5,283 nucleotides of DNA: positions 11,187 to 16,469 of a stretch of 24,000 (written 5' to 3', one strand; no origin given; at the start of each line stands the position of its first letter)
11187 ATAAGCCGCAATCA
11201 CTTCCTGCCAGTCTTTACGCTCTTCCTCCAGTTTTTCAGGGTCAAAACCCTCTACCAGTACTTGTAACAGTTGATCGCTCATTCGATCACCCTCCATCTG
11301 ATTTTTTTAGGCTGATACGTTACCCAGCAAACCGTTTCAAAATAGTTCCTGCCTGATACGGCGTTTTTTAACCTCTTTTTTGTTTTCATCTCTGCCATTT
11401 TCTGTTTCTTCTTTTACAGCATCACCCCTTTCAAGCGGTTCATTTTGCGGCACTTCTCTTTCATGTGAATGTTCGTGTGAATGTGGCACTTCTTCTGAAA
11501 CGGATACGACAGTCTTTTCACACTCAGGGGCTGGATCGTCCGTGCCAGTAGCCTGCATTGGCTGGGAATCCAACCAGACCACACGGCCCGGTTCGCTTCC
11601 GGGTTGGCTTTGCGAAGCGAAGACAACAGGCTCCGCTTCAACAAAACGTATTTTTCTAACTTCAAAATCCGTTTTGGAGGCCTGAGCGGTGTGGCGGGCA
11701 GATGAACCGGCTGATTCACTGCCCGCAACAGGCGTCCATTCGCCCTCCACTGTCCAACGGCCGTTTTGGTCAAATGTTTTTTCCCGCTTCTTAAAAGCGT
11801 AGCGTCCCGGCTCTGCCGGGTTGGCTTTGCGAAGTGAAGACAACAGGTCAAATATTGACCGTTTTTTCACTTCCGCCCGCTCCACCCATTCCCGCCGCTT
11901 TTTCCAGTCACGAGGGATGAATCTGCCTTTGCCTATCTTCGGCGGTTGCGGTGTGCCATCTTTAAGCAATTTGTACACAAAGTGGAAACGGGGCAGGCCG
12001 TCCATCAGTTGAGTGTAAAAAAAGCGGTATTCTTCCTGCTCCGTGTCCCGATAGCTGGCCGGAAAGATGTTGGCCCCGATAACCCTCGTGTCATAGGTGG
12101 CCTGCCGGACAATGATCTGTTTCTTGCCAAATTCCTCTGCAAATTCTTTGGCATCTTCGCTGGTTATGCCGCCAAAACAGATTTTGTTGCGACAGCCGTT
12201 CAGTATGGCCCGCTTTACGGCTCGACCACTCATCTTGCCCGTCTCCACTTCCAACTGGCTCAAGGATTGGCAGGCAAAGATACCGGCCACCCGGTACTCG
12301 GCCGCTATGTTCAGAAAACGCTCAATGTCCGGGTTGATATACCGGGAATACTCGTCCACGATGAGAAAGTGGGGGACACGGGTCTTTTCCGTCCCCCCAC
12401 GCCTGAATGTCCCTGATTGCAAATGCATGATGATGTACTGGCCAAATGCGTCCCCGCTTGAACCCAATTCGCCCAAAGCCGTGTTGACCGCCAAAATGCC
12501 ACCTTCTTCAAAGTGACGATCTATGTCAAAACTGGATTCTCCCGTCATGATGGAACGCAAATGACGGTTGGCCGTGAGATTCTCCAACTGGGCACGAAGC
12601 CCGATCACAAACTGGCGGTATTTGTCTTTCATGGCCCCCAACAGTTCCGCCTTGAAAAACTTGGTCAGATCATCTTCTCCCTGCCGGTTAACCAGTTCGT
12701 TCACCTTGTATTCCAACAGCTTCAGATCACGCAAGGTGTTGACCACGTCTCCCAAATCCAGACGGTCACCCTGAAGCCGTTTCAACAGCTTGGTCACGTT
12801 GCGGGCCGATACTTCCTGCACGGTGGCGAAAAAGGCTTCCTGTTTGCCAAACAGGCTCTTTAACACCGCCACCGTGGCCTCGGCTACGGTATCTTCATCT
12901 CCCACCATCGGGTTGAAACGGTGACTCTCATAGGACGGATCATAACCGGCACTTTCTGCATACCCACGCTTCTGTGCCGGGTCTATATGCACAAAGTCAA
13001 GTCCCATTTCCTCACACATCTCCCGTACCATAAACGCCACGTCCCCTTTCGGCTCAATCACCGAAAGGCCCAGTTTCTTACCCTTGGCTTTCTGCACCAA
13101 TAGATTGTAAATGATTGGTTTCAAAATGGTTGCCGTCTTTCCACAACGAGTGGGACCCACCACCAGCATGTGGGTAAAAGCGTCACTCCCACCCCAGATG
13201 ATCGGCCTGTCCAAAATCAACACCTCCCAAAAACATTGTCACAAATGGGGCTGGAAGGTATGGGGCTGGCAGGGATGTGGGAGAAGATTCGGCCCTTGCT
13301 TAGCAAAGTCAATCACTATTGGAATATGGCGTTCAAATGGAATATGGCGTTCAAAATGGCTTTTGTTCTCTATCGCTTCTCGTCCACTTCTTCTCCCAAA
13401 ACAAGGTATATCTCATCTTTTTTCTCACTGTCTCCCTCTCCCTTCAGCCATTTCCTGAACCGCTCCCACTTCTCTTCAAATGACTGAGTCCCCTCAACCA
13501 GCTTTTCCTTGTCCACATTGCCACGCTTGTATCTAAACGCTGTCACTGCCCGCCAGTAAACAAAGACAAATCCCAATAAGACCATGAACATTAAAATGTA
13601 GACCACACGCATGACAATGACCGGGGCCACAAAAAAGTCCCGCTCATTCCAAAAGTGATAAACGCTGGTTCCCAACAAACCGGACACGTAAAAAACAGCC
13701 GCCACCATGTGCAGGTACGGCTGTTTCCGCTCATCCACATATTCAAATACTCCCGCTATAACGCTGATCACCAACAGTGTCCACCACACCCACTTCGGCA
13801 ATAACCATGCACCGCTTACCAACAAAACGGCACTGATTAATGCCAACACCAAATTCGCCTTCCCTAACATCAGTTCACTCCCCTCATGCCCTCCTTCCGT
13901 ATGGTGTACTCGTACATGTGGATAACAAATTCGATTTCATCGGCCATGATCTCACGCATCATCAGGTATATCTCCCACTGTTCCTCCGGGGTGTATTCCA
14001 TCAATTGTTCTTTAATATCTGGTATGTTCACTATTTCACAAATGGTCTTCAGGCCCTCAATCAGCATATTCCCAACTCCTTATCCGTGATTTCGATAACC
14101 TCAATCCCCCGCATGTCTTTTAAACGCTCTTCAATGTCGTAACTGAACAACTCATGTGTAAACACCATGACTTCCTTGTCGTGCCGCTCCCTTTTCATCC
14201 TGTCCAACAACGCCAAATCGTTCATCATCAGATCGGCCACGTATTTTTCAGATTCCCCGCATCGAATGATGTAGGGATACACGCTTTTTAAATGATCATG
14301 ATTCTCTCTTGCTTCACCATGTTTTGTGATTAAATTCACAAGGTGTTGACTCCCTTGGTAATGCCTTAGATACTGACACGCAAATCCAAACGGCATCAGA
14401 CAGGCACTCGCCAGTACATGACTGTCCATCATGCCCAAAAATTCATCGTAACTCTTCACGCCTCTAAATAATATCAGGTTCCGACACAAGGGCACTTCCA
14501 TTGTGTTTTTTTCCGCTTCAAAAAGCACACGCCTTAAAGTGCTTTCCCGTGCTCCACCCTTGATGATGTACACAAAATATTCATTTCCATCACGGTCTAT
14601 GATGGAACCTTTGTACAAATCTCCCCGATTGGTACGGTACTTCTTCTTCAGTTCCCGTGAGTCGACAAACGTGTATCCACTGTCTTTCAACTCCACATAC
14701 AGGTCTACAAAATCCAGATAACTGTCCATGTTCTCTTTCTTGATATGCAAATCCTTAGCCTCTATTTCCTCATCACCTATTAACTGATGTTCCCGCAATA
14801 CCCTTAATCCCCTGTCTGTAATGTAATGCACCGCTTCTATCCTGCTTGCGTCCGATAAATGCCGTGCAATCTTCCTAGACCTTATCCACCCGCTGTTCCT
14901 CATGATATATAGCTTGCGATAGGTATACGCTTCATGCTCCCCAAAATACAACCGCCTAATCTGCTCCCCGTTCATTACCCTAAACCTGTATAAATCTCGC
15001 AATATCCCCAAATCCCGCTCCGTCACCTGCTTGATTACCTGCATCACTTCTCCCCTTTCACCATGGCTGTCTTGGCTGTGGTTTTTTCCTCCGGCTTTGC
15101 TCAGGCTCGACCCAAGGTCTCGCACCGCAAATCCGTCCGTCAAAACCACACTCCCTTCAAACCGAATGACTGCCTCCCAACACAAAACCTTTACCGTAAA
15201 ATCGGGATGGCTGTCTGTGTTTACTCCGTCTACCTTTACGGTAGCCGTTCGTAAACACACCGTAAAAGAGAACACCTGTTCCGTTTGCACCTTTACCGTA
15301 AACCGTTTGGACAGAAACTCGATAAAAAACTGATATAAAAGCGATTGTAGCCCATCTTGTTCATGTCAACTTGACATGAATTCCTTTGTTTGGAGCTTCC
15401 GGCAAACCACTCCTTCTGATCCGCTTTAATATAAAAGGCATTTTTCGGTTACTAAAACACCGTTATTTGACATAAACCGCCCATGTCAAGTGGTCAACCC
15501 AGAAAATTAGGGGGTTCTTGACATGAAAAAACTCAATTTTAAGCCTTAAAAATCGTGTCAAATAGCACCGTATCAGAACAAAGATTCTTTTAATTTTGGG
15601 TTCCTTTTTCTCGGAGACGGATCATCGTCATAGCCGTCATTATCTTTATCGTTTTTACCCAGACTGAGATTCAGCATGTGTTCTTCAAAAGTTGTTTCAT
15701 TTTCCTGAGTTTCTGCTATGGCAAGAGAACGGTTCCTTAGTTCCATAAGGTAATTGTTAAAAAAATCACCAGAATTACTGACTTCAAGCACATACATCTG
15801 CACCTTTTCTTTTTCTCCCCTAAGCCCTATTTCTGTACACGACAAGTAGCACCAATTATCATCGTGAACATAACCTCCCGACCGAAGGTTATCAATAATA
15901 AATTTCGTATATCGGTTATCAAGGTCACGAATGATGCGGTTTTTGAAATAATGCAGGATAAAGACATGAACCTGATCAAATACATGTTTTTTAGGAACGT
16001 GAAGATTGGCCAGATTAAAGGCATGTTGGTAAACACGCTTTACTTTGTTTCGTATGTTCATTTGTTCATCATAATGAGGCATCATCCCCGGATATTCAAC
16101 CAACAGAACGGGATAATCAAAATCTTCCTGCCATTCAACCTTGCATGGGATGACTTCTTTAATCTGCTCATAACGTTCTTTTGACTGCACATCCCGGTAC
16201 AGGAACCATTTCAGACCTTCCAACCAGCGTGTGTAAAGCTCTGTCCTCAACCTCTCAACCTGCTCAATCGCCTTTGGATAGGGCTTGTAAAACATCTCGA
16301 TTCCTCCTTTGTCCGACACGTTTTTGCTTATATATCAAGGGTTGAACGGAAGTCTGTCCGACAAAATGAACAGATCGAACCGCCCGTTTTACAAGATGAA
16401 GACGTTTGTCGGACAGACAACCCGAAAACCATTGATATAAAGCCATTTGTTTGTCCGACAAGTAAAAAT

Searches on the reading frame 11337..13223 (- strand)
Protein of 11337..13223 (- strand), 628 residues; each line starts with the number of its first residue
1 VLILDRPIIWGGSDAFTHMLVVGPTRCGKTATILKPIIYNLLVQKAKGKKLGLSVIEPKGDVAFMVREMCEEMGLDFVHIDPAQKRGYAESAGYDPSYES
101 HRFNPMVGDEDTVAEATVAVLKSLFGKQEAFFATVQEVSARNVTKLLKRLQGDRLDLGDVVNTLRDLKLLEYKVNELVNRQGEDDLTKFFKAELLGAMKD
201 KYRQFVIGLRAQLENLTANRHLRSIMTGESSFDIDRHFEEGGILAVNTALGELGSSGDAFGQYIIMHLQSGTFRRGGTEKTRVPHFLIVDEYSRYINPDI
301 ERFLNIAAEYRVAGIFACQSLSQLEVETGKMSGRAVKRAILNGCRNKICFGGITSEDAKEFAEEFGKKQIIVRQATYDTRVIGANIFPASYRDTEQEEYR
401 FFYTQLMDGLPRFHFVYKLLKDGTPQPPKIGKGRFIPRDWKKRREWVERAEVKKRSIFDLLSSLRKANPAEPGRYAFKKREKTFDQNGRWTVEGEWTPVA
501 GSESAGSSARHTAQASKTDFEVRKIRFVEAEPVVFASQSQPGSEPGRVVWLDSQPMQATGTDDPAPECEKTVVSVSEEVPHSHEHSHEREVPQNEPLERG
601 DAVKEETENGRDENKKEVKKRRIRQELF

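Call 23: search_protein_families(library=pfam, proteins=[window:11337-13223:-], max_evalue=0.001)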
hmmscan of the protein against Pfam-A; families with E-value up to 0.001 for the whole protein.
window:11337-13223:- (628 aa): 3 families
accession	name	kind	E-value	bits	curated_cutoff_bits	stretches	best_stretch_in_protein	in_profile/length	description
PF02534.20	T4SS-DNA_transf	-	5.2e-14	52.4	20.1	1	15-377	43-394/468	Type IV secretory system Conjugative DNA transfer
PF12696.13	TraG-D_C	-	1e-10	42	22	1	287-382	4-96/126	TraM recognition site of TraD and TraG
PF10412.15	TrwB_AAD_bind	-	0.00047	19.6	20.5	0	285-399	246-354/387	Type IV secretion-system coupling protein DNA-binding domain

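Call 24: search_protein_families(library=phrogs, proteins=[window:11337-13223:-], max_evalue=0.00001)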
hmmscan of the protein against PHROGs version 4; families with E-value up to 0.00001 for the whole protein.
window:11337-13223:- (628 aa): 1 family
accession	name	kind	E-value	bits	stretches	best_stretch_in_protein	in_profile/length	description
phrog_5156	-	unknown function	4.7e-10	39.2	1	212-370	584-739/824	-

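Call 53: search_dna_similar(query=window:11337-13223:-, collection=plasmids, mode=protein, max_rows=8)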
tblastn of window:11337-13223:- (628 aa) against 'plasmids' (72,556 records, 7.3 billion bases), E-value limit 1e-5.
Records with a match: 435; places in all: 463; records where one place covers at least 80% of the query: 1.
Best place of each record, by identity: 60-80% 1; <60% 434.
By first word of the organism name: Bacillus 346; Paenibacillus 16; Lysinibacillus 9; Clostridium 8; Cytobacillus 7; Lactobacillus 6; Brevibacillus 4; Alicyclobacillus 3; Thermoanaerobacterium 2; Clostridioides 2; and 27 more.
By predicted mobility (MOB-suite, as given by PLSDB): non-mobilizable 321; conjugative 107; mobilizable 7.
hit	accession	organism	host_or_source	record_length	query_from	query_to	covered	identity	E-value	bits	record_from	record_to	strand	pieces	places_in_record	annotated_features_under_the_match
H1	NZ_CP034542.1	Brevibacillus marinus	sediment,marine sediment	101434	6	465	73%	61.0%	2e-178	568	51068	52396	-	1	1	TraM recognition domain-containing protein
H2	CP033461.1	Brevibacillus laterosporus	cabbage,whole organism,cabbage seeds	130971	7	442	69%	56.6%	2e-157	508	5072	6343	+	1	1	type IV secretory system conjugative DNA transfer family protein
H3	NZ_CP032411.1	Brevibacillus laterosporus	single colony,Tattoo ink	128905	8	442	69%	56.8%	2e-157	508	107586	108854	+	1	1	type IV secretory system conjugative DNA transfer family protein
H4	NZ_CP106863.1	Lysinibacillus capsici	water,water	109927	7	420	66%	58.9%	2e-157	508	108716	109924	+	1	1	none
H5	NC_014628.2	Paenibacillus polymyxa SC2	-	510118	6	443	70%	31.5%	2e-52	202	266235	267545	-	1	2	type IV secretory system conjugative DNA transfer family protein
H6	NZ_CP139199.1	Paenibacillus polymyxa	mixed culture,soil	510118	6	443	70%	31.5%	2e-52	202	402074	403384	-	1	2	type IV secretory system conjugative DNA transfer family protein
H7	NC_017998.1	Thermoanaerobacterium saccharolyticum JW/SL-YS485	-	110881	29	432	64%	34.0%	1e-53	206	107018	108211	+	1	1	TraM recognition domain-containing protein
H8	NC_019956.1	Thermoanaerobacterium thermosaccharolyticum M0795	-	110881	29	432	64%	34.0%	1e-53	206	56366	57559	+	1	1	TraM recognition domain-containing protein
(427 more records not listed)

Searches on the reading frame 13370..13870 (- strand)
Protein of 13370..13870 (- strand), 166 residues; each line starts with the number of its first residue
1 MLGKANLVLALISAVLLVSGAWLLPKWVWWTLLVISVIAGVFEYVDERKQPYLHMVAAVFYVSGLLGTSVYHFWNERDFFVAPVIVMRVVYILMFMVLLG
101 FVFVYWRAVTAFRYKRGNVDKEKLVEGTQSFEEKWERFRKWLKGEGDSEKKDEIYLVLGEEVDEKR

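Call 41: search_protein_families(library=pfam, proteins=[window:13370-13870:-], max_evalue=0.01)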
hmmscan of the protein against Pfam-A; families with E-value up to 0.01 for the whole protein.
window:13370-13870:- (166 aa): 1 family
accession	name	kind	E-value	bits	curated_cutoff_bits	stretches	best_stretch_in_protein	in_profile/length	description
PF00335.26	Tetraspanin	-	4.2e-05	23.8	32.1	1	5-123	8-104/225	Tetraspanin family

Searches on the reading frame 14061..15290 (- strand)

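Call 23: search_protein_families(library=pfam, proteins=[window:14061-15290:-], max_evalue=0.001)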
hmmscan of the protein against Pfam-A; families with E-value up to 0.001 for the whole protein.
window:14061-15290:- (409 aa): 1 family
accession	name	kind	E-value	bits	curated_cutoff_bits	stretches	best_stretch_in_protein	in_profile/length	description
PF13814.12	Replic_Relax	-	5.7e-07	30.2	25.3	1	97-204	1-111/191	Replication-relaxation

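Call 24: search_protein_families(library=phrogs, proteins=[window:14061-15290:-], max_evalue=0.00001)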
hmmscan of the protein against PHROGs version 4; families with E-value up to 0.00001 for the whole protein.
window:14061-15290:- (409 aa): 0 families

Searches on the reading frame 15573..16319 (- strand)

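Call 23: search_protein_families(library=pfam, proteins=[window:15573-16319:-], max_evalue=0.001)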
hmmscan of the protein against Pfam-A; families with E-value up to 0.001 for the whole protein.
window:15573-16319:- (248 aa): 0 families

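Call 24: search_protein_families(library=phrogs, proteins=[window:15573-16319:-], max_evalue=0.00001)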
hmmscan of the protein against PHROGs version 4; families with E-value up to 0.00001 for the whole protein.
window:15573-16319:- (248 aa): 1 family
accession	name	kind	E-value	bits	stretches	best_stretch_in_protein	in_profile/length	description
phrog_34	-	DNA, RNA and nucleotide metabolism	6.6e-09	36.8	1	88-202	102-217/259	RusA-like Holliday junction resolvase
